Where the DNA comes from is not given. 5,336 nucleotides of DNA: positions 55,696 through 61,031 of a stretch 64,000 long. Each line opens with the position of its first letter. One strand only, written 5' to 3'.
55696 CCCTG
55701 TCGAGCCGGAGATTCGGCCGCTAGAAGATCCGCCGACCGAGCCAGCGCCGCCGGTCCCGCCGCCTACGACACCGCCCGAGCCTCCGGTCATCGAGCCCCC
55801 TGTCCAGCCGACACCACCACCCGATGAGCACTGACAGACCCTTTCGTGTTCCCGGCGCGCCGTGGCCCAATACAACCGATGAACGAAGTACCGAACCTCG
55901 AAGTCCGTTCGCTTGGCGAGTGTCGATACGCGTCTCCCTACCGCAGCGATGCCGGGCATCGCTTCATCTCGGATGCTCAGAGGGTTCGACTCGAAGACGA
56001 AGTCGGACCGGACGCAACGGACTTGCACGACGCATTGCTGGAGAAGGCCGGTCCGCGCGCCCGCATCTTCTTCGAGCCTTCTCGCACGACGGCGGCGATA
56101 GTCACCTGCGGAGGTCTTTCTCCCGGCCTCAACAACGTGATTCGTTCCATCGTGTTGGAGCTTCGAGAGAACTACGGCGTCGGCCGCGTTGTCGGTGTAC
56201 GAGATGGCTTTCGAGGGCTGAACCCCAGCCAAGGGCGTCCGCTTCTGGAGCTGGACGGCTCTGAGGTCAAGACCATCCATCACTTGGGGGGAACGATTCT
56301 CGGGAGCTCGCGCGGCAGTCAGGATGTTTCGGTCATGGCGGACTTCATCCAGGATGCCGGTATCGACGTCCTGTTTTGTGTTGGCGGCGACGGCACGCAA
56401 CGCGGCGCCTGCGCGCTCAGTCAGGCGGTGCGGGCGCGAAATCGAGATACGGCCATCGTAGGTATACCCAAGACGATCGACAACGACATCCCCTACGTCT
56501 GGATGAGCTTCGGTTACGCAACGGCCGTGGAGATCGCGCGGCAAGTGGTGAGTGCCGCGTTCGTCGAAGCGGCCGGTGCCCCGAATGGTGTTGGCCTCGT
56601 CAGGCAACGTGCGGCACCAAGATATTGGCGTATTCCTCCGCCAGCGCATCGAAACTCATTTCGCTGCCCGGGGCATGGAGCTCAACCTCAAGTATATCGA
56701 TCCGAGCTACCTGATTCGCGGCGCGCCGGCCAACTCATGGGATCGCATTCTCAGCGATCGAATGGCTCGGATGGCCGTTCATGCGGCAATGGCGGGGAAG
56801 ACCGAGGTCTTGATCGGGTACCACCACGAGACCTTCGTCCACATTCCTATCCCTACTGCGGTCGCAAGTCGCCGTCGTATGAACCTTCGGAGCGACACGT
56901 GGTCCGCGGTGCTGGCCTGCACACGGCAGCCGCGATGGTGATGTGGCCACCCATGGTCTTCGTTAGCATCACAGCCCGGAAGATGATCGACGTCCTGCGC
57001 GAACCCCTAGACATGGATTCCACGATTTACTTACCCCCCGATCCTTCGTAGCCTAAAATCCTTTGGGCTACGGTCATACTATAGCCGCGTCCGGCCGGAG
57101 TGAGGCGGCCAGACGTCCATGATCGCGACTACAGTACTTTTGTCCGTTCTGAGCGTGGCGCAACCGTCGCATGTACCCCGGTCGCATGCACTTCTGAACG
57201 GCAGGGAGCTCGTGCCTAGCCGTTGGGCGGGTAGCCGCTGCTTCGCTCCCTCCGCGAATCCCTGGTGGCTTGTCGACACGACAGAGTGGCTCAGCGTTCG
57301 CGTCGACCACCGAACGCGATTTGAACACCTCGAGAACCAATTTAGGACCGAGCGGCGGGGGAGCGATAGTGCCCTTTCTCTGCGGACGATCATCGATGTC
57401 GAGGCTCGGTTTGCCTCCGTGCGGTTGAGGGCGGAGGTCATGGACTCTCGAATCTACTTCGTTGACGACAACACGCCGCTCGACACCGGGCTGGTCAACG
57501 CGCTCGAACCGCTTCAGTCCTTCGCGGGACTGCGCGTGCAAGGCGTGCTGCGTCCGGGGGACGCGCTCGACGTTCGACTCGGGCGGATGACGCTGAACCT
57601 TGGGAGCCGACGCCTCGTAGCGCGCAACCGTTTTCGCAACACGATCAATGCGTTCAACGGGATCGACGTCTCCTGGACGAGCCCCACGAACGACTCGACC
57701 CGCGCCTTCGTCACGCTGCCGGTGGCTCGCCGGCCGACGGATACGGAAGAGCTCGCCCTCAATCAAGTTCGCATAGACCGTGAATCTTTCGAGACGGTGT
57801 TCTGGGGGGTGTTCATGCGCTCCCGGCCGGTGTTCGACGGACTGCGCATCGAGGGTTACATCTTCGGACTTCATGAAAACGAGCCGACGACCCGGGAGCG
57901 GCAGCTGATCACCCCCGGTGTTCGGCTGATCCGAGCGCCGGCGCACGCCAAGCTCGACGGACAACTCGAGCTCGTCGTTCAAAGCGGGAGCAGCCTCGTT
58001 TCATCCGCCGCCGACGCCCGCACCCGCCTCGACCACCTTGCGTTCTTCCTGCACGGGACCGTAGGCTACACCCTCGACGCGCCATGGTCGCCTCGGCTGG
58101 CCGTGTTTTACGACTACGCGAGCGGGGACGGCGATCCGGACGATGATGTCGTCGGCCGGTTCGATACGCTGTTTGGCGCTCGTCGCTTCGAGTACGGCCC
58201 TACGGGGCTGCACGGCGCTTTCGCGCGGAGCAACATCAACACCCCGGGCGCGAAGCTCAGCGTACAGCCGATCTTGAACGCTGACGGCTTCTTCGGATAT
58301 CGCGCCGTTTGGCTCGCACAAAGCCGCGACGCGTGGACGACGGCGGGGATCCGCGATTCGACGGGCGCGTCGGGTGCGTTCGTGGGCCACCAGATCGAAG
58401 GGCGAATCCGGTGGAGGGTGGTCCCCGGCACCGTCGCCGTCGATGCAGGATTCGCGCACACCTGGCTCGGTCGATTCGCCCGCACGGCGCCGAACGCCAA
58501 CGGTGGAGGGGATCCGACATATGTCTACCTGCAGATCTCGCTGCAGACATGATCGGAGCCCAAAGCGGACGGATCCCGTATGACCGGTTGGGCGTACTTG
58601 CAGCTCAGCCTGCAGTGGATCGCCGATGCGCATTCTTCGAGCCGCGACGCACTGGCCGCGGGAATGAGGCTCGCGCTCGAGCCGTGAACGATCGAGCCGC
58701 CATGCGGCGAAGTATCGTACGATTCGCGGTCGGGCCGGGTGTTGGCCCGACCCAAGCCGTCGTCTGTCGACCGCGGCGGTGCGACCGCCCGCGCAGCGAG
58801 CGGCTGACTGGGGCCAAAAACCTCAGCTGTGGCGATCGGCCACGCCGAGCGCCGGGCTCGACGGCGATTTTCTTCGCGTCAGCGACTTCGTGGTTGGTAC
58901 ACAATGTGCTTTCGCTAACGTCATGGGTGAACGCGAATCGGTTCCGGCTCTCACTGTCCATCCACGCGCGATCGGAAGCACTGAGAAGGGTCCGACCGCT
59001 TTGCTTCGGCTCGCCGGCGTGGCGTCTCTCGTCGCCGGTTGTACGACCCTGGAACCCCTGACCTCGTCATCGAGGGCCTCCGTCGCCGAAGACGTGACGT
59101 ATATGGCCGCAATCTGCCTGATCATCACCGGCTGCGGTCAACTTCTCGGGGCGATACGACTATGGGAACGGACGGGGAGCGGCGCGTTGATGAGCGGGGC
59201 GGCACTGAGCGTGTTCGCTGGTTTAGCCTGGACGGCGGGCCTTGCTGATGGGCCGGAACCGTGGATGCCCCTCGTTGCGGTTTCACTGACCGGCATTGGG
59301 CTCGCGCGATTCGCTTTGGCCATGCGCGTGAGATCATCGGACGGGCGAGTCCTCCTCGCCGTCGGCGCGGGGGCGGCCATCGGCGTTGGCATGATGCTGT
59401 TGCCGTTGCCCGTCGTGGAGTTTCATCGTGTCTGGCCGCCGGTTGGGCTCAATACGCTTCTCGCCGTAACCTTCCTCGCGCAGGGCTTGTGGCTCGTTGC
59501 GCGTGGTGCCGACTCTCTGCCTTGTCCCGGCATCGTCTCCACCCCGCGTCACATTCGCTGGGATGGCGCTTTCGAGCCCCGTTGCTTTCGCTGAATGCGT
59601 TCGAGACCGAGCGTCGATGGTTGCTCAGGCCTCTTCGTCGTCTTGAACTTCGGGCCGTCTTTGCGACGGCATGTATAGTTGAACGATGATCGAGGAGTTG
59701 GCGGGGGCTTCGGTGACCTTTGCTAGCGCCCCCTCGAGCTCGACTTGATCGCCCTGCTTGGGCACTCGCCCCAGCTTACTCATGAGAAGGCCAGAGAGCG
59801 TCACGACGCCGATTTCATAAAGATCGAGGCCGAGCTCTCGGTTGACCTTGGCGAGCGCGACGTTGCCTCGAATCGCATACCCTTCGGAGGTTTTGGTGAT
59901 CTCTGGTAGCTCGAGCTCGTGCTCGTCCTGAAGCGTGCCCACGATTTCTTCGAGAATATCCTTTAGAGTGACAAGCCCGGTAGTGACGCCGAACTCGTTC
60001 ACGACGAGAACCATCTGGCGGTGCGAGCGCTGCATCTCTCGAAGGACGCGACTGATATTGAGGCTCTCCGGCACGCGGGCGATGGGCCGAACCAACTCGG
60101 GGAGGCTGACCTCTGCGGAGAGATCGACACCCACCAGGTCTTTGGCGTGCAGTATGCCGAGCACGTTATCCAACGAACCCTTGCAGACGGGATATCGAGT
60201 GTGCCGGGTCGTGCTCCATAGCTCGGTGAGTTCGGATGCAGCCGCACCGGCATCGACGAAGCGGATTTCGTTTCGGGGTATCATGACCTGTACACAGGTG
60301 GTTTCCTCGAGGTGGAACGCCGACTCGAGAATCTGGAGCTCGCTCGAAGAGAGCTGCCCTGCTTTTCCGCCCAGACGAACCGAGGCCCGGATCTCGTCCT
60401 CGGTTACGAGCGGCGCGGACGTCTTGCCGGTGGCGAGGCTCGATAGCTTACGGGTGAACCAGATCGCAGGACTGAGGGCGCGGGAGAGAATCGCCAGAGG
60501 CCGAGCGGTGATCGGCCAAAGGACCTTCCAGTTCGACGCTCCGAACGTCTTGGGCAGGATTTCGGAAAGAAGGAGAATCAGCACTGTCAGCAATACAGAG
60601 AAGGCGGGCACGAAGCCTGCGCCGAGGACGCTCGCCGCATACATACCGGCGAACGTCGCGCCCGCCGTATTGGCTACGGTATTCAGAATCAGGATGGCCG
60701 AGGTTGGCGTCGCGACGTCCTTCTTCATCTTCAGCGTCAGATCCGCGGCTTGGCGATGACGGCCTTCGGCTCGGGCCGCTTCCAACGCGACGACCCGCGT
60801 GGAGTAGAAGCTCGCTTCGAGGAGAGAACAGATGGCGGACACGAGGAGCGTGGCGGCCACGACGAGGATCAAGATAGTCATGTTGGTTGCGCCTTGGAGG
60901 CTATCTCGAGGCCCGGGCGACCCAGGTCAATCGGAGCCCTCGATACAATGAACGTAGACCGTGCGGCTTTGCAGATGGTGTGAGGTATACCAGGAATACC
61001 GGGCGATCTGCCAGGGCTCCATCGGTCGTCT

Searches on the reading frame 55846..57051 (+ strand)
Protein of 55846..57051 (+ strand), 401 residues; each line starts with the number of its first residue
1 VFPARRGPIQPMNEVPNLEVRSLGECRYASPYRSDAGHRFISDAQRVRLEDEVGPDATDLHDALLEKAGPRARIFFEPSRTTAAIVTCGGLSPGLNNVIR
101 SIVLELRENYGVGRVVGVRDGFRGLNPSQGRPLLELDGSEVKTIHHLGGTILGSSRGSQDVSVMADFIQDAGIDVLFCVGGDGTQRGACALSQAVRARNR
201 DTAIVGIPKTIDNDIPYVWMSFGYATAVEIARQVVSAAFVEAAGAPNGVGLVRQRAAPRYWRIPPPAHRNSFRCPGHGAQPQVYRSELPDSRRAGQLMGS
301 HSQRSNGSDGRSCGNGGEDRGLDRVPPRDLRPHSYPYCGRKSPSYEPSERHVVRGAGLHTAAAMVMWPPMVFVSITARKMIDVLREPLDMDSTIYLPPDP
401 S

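Call 5: search_protein_families(library=pfam, proteins=[window:55846-57051:+])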
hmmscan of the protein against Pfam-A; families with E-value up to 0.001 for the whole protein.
window:55846-57051:+ (401 aa): 1 family
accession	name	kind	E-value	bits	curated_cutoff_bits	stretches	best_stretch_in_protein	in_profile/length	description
PF00365.25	PFK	-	6.8e-36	124.5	30.9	1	83-243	2-157/277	Phosphofructokinase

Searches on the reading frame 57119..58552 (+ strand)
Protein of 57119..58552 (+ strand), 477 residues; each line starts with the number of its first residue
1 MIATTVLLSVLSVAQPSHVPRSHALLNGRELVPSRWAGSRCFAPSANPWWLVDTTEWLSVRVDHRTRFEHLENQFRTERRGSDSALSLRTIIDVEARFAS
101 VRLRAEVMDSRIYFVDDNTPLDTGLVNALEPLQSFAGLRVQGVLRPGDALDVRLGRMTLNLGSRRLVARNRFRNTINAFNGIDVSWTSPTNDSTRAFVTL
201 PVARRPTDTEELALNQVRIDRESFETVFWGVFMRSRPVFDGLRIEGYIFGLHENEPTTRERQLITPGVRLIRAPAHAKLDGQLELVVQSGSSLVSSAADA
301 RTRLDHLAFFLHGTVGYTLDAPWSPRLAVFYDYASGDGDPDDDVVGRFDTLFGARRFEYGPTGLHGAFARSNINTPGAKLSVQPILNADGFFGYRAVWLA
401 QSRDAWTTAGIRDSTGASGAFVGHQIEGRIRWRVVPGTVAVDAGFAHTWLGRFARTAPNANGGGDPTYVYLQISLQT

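Call 5: search_protein_families(library=pfam, proteins=[window:57119-58552:+])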
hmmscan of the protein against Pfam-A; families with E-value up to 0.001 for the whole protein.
window:57119-58552:+ (477 aa): 1 family
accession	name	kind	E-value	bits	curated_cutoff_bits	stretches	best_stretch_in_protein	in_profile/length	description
PF13372.12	Alginate_exp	-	6.7e-49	167.2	25.2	1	57-461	2-388/395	Alginate export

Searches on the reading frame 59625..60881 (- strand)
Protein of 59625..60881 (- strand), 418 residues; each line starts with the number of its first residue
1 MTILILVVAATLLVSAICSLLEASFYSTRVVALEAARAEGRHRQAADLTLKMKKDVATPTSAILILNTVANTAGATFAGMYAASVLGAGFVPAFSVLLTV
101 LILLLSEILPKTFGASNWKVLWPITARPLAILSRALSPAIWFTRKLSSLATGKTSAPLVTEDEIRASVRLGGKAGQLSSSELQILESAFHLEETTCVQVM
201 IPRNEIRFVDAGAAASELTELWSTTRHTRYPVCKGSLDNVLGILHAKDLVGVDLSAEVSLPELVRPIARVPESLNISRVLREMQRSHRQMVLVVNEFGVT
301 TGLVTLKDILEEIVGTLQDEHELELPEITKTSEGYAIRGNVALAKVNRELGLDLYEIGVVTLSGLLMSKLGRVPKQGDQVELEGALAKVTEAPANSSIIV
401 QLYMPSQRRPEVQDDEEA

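Call 5: search_protein_families(library=pfam, proteins=[window:59625-60881:-])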
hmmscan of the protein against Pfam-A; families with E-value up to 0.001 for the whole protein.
window:59625-60881:- (418 aa): 3 families
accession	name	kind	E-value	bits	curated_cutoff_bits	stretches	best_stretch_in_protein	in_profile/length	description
PF01595.25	CNNM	-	9e-28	97.6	28.4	1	8-181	3-181/181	Cyclin M transmembrane N-terminal domain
PF03471.22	CorC_HlyC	-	8.5e-12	45.4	27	1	334-392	7-67/81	Transporter associated domain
PF00571.33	CBS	-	2.1e-11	44.4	24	1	265-314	7-56/57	CBS domain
